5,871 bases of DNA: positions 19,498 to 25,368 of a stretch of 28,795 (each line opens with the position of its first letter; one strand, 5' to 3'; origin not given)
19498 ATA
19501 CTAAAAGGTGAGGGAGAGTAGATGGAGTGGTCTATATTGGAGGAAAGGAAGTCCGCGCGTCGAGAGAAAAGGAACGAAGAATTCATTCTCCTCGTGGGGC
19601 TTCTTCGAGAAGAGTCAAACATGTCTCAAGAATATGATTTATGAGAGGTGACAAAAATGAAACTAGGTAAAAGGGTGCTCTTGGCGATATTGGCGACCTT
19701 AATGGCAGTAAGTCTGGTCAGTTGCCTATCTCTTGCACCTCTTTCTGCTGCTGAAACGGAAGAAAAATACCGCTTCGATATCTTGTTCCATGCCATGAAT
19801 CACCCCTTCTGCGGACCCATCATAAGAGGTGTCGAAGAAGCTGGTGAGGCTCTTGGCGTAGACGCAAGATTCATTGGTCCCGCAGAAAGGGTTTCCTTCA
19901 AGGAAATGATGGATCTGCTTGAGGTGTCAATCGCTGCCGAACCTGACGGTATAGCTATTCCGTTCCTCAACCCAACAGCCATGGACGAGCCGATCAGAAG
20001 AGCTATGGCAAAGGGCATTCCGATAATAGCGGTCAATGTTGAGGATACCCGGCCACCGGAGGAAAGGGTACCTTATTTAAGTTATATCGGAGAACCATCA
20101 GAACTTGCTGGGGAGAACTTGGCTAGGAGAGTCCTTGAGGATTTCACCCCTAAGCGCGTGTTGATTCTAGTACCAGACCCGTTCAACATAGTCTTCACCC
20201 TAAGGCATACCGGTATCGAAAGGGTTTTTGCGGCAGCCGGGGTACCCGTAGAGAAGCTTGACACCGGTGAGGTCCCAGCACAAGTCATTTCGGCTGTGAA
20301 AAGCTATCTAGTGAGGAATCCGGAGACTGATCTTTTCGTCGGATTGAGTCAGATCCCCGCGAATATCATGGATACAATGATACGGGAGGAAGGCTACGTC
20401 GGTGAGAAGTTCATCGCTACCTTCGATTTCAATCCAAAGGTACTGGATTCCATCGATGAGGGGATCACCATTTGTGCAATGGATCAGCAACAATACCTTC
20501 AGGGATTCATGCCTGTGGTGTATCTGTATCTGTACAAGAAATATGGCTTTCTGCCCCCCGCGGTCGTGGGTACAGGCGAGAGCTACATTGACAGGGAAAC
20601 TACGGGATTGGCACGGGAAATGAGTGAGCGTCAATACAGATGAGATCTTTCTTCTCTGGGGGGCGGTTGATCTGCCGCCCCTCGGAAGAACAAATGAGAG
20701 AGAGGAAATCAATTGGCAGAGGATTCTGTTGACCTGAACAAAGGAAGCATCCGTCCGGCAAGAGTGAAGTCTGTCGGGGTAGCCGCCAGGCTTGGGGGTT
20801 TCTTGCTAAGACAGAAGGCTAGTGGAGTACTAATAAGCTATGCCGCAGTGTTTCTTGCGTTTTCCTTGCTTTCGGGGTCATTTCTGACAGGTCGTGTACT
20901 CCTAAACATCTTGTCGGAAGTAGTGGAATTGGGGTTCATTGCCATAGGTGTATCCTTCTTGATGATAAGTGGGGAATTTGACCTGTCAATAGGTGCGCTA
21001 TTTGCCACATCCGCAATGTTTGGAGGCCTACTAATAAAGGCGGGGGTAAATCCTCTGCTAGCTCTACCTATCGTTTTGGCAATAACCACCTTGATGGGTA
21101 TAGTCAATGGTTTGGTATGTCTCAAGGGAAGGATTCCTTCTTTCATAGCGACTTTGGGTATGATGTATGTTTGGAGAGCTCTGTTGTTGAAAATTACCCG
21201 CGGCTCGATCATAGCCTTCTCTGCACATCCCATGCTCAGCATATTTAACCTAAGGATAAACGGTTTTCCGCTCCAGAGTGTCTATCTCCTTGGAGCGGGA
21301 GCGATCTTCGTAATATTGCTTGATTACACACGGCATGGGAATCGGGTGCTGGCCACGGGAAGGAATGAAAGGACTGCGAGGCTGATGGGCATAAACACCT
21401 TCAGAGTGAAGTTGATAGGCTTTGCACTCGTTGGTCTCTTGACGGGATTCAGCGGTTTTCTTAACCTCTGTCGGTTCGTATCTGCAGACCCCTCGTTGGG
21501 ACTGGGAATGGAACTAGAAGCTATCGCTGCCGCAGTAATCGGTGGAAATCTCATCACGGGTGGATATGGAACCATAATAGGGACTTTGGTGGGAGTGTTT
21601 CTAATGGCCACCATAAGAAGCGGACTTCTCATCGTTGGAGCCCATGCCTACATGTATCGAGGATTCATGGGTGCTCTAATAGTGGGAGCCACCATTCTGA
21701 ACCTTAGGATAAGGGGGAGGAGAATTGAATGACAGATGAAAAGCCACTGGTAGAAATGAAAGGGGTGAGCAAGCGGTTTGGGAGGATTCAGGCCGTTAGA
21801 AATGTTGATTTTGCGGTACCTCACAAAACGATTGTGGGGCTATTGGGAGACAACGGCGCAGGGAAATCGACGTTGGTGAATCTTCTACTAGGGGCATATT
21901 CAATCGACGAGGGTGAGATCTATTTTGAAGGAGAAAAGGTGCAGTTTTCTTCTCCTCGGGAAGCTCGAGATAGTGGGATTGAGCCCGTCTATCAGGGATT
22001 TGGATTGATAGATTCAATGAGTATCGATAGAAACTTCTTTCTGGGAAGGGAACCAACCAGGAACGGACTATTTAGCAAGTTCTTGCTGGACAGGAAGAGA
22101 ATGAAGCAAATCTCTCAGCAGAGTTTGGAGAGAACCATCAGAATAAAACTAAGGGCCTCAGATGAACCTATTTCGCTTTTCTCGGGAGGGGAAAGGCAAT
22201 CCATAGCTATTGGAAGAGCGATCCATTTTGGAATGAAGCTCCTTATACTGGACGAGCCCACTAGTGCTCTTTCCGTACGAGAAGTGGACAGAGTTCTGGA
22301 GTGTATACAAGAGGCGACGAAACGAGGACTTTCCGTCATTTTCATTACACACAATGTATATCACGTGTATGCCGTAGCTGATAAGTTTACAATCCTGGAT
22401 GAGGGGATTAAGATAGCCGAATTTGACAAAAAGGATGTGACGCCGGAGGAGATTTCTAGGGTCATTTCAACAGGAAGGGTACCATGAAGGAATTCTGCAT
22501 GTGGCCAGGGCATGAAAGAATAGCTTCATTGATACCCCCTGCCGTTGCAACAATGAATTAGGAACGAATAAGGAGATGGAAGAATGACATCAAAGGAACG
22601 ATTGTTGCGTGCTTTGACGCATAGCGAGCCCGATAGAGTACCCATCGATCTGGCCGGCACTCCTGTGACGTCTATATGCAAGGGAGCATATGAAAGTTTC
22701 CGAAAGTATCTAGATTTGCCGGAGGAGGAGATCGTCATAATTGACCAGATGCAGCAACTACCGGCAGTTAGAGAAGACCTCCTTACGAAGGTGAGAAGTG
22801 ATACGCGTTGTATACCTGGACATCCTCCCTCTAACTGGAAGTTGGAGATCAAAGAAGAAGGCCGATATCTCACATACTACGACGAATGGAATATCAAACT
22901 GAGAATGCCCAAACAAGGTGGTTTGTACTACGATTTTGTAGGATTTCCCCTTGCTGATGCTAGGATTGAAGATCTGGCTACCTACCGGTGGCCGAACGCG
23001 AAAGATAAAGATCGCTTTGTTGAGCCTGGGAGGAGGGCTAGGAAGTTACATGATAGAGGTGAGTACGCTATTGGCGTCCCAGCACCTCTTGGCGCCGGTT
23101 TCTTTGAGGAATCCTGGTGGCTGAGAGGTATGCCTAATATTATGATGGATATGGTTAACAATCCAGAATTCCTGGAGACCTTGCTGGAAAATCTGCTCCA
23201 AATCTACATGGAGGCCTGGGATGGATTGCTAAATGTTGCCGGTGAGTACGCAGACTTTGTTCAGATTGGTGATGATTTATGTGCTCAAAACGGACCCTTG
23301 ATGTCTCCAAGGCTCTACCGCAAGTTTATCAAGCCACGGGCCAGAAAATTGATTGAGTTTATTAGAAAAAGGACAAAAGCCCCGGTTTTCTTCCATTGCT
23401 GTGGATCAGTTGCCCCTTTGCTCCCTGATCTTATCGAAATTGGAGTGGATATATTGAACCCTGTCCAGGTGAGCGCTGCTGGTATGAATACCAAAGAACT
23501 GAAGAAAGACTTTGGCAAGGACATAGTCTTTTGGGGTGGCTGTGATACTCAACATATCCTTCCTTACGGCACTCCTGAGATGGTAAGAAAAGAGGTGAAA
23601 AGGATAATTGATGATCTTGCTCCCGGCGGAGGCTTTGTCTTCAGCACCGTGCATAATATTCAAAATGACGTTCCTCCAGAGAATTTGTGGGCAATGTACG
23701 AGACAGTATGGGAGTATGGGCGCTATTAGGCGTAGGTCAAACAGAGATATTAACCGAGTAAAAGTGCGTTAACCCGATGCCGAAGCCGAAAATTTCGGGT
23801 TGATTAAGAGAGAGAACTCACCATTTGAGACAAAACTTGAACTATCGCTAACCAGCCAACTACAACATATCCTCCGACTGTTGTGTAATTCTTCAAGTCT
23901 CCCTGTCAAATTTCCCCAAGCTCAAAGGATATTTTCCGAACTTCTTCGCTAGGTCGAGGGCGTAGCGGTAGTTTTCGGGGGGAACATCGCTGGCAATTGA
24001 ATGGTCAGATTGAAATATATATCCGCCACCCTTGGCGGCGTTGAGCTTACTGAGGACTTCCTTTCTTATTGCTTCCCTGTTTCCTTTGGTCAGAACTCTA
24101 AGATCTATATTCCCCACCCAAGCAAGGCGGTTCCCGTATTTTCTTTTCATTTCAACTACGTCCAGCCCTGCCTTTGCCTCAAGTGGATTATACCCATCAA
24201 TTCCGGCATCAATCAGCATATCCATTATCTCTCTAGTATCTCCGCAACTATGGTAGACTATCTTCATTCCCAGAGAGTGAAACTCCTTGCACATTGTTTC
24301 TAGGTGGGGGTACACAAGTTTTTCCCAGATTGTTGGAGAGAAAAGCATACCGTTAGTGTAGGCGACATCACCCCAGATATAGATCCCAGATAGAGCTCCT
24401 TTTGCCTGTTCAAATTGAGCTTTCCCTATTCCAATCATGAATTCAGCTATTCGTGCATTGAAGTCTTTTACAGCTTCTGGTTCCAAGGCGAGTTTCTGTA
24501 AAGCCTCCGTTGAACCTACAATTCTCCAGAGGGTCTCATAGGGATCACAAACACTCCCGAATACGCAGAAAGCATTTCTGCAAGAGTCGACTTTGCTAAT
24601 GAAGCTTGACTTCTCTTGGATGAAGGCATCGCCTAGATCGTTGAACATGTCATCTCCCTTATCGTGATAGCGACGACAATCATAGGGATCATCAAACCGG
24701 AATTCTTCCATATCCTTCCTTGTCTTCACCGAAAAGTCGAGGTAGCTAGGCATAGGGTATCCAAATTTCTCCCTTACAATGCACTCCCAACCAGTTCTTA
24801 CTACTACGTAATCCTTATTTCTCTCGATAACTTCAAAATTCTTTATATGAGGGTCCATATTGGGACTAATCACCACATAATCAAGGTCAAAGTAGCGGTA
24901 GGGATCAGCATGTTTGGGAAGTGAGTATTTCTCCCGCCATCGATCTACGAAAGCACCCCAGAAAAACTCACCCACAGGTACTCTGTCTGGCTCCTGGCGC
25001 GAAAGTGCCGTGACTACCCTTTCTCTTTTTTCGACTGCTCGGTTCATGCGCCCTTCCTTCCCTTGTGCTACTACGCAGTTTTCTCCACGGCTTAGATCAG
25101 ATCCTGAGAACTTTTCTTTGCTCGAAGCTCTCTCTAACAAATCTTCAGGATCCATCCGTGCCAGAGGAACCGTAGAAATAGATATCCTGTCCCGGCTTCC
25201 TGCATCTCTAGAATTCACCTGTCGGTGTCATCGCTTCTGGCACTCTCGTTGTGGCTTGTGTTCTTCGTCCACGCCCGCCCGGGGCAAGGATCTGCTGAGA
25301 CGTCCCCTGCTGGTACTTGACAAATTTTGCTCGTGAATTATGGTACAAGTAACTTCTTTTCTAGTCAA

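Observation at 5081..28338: Apparently kinase-free catabolic island for an unusual sugar or sugar acid: candidate undescribed pathway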

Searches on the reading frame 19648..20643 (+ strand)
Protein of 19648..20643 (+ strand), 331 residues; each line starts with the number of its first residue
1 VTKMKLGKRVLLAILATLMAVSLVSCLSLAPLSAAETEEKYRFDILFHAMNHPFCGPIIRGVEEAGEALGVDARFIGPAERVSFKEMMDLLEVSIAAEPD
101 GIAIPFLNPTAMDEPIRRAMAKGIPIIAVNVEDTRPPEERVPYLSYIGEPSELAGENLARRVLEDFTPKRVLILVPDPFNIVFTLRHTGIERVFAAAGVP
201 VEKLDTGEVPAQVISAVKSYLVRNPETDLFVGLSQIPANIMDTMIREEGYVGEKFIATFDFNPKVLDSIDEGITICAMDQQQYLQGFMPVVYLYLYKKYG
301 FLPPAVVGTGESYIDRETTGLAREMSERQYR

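Call 4: search_protein_families(library=pfam, proteins=[window:19648-20643:+])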
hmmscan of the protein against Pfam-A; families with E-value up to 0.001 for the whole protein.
window:19648-20643:+ (331 aa): 2 families
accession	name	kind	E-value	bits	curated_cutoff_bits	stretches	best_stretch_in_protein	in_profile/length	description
PF13407.12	Peripla_BP_4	-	6.1e-29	101.8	35.1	1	45-294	3-251/258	Periplasmic binding protein domain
PF00532.27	Peripla_BP_1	-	0.00046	20.2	22.2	1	49-236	10-192/281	Periplasmic binding proteins and sugar binding domain of LacI family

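Call 8: search_protein_families(library=ncbifam, proteins=[window:19648-20643:+], max_evalue=0.00001)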
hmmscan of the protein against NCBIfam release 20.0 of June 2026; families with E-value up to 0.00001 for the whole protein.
window:19648-20643:+ (331 aa): 3 families
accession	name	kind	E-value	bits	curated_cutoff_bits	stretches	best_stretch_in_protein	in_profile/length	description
NF052284.1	rhzpin_SBP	equivalog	2.2e-39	135.3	420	1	57-330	18-288/289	rhizopine catabolism ABC transporter substrate-binding protein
NF011937.0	PRK15408.1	equivalog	1.1e-06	27.8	384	1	21-154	9-137/340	autoinducer 2 ABC transporter substrate-binding protein LsrB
NF007254.0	PRK09701.1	equivalog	8.3e-06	25.2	335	0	24-129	8-113/311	D-allose transporter substrate-binding protein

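Call 38: search_solved_structures(query=window:19648-20643:+, max_evalue=0.00001)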
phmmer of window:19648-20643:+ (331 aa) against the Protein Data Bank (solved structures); distinct sequences matched with E-value up to 0.00001: 16.
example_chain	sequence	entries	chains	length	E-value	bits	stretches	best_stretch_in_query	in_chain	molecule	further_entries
3rot_A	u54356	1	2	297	2.8e-33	118.5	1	42-304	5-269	ABC sugar transporter, periplasmic sugar binding protein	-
2qvc_A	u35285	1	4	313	2.3e-24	89.2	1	51-301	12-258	Sugar ABC transporter, periplasmic sugar-binding protein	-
2h3h_A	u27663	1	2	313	2.3e-24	89.2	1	51-301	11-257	Sugar ABC transporter, periplasmic sugar-binding protein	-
3c6q_B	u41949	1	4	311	3.3e-24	88.7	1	51-301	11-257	Sugar ABC transporter, periplasmic sugar-binding protein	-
4ru1_A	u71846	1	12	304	7.8e-19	71.1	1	84-328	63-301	Monosaccharide ABC transporter substrate-binding protein, CUT2 family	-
3g1w_A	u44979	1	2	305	1.7e-16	63.4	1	57-311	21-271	Sugar ABC transporter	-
6gq0_A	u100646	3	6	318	4e-15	58.9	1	36-292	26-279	Putative sugar binding protein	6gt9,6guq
6sw4_A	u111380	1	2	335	6e-12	48.4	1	52-320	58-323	Arabinose binding protein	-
5dkv_A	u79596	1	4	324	8.3e-10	41.4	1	39-317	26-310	ABC transporter substrate binding protein (Ribose)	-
5hqj_A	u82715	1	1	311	2.7e-09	39.7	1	52-312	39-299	Periplasmic binding protein/LacI transcriptional regulator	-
7x0g_A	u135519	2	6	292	3.1e-08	36.2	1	59-163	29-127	CbpA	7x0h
4kqc_A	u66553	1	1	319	1.9e-07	33.7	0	48-130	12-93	Periplasmic binding protein/LacI transcriptional regulator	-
5xsj_X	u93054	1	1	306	8.8e-07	31.5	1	41-286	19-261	Periplasmic binding protein/LacI transcriptional regulator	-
5xss_X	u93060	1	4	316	9.8e-07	31.3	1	41-286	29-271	Periplasmic binding protein/LacI transcriptional regulator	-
5xsd_A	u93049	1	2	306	1.8e-06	30.4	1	41-286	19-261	Periplasmic binding protein/LacI transcriptional regulator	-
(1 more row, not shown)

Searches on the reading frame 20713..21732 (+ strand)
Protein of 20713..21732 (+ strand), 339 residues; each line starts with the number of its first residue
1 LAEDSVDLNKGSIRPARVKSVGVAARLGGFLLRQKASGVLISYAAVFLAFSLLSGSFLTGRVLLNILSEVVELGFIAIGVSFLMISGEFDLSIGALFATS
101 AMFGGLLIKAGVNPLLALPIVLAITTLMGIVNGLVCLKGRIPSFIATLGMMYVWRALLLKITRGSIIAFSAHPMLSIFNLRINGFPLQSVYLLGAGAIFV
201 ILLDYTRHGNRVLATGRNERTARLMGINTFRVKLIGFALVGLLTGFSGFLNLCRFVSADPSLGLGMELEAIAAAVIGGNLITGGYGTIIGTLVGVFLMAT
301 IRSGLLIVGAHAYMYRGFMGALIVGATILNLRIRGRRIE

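Call 4: search_protein_families(library=pfam, proteins=[window:20713-21732:+])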
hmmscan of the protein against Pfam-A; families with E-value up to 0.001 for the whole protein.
window:20713-21732:+ (339 aa): 1 family
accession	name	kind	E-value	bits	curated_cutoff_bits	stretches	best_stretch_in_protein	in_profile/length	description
PF02653.21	BPD_transp_2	-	7.4e-40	137.2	26.8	1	63-326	2-268/269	Branched-chain amino acid transport system / permease component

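Call 8: search_protein_families(library=ncbifam, proteins=[window:20713-21732:+], max_evalue=0.00001)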
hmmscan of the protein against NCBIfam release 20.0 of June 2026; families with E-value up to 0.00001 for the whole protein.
window:20713-21732:+ (339 aa): 9 families
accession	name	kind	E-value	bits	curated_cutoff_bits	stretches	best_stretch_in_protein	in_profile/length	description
NF008630.0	PRK11618.1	equivalog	7.4e-42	143.7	363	1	43-310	16-288/331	galactofuranose ABC transporter, permease protein YjfF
NF007067.0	PRK09512.1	equivalog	2.9e-41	141.7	398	1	30-322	16-308/321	ribose ABC transporter permease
NF008441.0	PRK11285.1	equivalog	1.7e-40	139.2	378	1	35-329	28-322/333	L-arabinose ABC transporter permease AraH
NF040906.3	GguB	equivalog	4.5e-38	131.4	450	2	181-330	220-369/375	multiple monosaccharide ABC transporter permease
NF007252.0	PRK09699.1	equivalog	1.5e-31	110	396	1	33-330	23-321/326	D-allose ABC transporter permease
NF007014.0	PRK09478.1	equivalog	2.4e-28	99.4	386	1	35-330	14-328/336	galactose/methyl galactoside ABC transporter permease MglC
NF011612.1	PRK15038.1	equivalog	7.7e-28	97.6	500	1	47-325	16-300/322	autoinducer 2 ABC transporter permease LsrD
NF011961.0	PRK15432.1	equivalog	2.2e-27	96.2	388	1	32-334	6-308/344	autoinducer 2 ABC transporter permease LsrC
NF041862.1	YtfT_transport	equivalog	6.4e-18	65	535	1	49-314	44-308/339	galactofuranose ABC transporter, ATP-binding protein YtfT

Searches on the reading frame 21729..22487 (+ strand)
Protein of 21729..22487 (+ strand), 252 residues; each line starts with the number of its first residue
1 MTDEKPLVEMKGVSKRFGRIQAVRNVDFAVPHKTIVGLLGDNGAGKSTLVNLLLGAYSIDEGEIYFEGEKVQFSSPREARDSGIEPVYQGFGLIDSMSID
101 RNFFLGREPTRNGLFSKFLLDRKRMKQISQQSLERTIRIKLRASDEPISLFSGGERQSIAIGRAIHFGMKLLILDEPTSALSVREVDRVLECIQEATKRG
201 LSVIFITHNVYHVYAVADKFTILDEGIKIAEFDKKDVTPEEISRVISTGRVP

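Call 4: search_protein_families(library=pfam, proteins=[window:21729-22487:+])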
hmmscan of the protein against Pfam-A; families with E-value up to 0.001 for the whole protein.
window:21729-22487:+ (252 aa): 4 families
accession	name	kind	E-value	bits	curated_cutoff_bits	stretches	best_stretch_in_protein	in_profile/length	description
PF00005.33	ABC_tran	-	7e-26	91.9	25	1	24-179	2-137/137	ABC transporter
PF13304.12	AAA_21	-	2.2e-10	41.6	27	1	146-211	233-301/304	AAA domain, putative AbiEii toxin, Type IV TA system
PF02463.25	SMC_N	-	1.5e-05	25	40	1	32-215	23-204/220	RecF/RecN/SMC N terminal domain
PF03193.22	RsgA_GTPase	-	0.00092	19.5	30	0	33-64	106-137/174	RsgA GTPase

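Call 8: search_protein_families(library=ncbifam, proteins=[window:21729-22487:+], max_evalue=0.00001)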
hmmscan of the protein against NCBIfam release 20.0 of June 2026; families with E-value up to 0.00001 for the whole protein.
window:21729-22487:+ (252 aa): 184 families (the best 25 are shown)
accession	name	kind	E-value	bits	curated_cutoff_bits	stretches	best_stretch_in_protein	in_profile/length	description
NF041861.1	YtfR_transport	equivalog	5.1e-55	186.8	850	1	7-242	1-229/492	galactofuranose ABC transporter, ATP-binding protein YtfR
NF010069.0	PRK13549.1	equivalog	8.2e-51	173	699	1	5-244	3-237/513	xylose ABC transporter ATP-binding protein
NF008442.0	PRK11288.1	equivalog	1.8e-48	165.1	689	1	3-240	3-234/504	L-arabinose ABC transporter ATP-binding protein AraG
NF008215.0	PRK10982.1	equivalog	3.5e-46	157.8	828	1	3-245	9-244/506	galactose/methyl galactoside ABC transporter ATP-binding protein MglA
NF047930.1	ABC_ATP_B6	equivalog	7.6e-46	156.8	670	1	7-237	2-223/510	putative B6 ABC transporter ATP-binding protein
NF040905.2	GguA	equivalog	1.4e-45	155.6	810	1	7-243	1-234/500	multiple monosaccharide ABC transporter ATP-binding protein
TIGR02633.1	xylG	equivalog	1.7e-45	155.5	723.65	1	7-243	1-234/500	D-xylose ABC transporter ATP-binding protein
NF007253.0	PRK09700.1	equivalog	5.4e-45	153.9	772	1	5-246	3-241/510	D-allose ABC transporter ATP-binding protein AlsA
NF008030.0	PRK10762.1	equivalog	8.5e-45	153.4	745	1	5-242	2-233/501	ribose ABC transporter ATP-binding protein RbsA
NF011967.0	PRK15439.1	equivalog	2.3e-33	115.4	586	1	3-244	7-234/510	autoinducer 2 ABC transporter ATP-binding protein LsrA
TIGR03410.1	urea_trans_UrtE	equivalog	7.1e-33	114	285.8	1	9-247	2-229/230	urea ABC transporter ATP-binding subunit UrtE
TIGR03873.1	F420-0_ABC_ATP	hypoth_equivalog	4.9e-31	107.9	372.4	1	9-245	3-233/256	putative F420-0 ABC transporter ATP-binding protein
TIGR03608.1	L_ocin_972_ABC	subfamily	9e-30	103.7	254.85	1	10-212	1-196/206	putative bacteriocin export ABC transporter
TIGR03411.1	urea_trans_UrtD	equivalog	2.4e-29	102.7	304.1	1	8-238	3-230/242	urea ABC transporter ATP-binding protein UrtD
TIGR03265.1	PhnT2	equivalog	9.1e-29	100.8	457.7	1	6-230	3-214/353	putative 2-aminoethylphosphonate ABC transporter ATP-binding protein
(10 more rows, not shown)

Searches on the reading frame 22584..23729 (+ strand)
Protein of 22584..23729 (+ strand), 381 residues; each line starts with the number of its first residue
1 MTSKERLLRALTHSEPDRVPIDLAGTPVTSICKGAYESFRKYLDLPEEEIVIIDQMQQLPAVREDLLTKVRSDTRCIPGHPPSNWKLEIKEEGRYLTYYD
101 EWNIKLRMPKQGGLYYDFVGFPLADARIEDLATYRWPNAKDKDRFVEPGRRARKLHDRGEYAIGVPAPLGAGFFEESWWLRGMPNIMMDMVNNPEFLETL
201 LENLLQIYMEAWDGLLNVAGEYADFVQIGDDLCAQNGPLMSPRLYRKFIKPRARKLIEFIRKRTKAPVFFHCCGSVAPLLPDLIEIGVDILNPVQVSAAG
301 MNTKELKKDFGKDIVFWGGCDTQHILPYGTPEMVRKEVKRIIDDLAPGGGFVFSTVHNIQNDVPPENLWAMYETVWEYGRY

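Call 4: search_protein_families(library=pfam, proteins=[window:22584-23729:+])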
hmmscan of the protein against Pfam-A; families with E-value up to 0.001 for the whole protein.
window:22584-23729:+ (381 aa): 1 family
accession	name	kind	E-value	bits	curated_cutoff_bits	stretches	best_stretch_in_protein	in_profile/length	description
PF01208.23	URO-D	-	3.7e-30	105.6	23.9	1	181-378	160-346/346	Uroporphyrinogen decarboxylase (URO-D)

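Call 8: search_protein_families(library=ncbifam, proteins=[window:22584-23729:+], max_evalue=0.00001)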
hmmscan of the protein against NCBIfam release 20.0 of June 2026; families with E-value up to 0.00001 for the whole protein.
window:22584-23729:+ (381 aa): 5 families
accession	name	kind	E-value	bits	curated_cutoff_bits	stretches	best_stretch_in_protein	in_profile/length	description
TIGR01463.1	mtaA_cmuA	subfamily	1.6e-18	67.1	235.4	1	130-377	103-337/340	MtaA/CmuA family methyltransferase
NF004889.0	PRK06252.1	subfamily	6.8e-17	61.5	244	1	180-360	155-327/340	methylcobalamin:coenzyme M methyltransferase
NF040654.1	MtaA_Meth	equivalog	6e-16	58.3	400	1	179-359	152-325/337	methylcobamide:CoM methyltransferase MtaA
TIGR01464.1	hemE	equivalog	3.8e-09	36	302.95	1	190-375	164-336/338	uroporphyrinogen decarboxylase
NF041608.1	methylcob_mtaseMtbA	equivalog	1.9e-07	30.5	600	1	222-357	193-324/339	methylcobamide:CoM methyltransferase MtbA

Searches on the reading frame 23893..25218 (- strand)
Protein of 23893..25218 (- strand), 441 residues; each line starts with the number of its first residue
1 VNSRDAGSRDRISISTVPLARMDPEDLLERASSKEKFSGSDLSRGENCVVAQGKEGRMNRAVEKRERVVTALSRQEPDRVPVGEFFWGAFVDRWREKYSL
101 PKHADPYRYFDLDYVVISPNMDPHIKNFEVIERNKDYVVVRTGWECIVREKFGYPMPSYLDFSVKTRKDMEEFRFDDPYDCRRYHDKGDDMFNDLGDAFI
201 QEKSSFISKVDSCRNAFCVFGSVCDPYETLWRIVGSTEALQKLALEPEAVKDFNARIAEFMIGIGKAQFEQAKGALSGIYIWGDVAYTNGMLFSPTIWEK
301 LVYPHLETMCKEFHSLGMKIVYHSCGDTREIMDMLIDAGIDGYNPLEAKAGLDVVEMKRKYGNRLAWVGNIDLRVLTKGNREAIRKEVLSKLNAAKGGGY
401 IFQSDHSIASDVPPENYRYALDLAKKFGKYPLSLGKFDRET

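Call 4: search_protein_families(library=pfam, proteins=[window:23893-25218:-])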
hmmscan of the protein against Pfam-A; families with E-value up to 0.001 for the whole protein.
window:23893-25218:- (441 aa): 1 family
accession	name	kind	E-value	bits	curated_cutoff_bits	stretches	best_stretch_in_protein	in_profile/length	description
PF01208.23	URO-D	-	2.6e-24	86.3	23.9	1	218-426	138-345/346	Uroporphyrinogen decarboxylase (URO-D)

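Call 8: search_protein_families(library=ncbifam, proteins=[window:23893-25218:-], max_evalue=0.00001)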
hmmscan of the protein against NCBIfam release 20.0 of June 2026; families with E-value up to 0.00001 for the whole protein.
window:23893-25218:- (441 aa): 4 families
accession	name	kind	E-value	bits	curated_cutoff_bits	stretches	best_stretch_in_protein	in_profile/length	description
NF004889.0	PRK06252.1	subfamily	2.9e-17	62.7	244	1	216-393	138-305/340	methylcobalamin:coenzyme M methyltransferase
TIGR01463.1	mtaA_cmuA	subfamily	2e-15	56.9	235.4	1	216-422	137-333/340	MtaA/CmuA family methyltransferase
NF040654.1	MtaA_Meth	equivalog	4.9e-12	45.4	400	1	223-393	143-304/337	methylcobamide:CoM methyltransferase MtaA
NF041608.1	methylcob_mtaseMtbA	equivalog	2.3e-09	36.8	600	1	215-427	137-337/339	methylcobamide:CoM methyltransferase MtbA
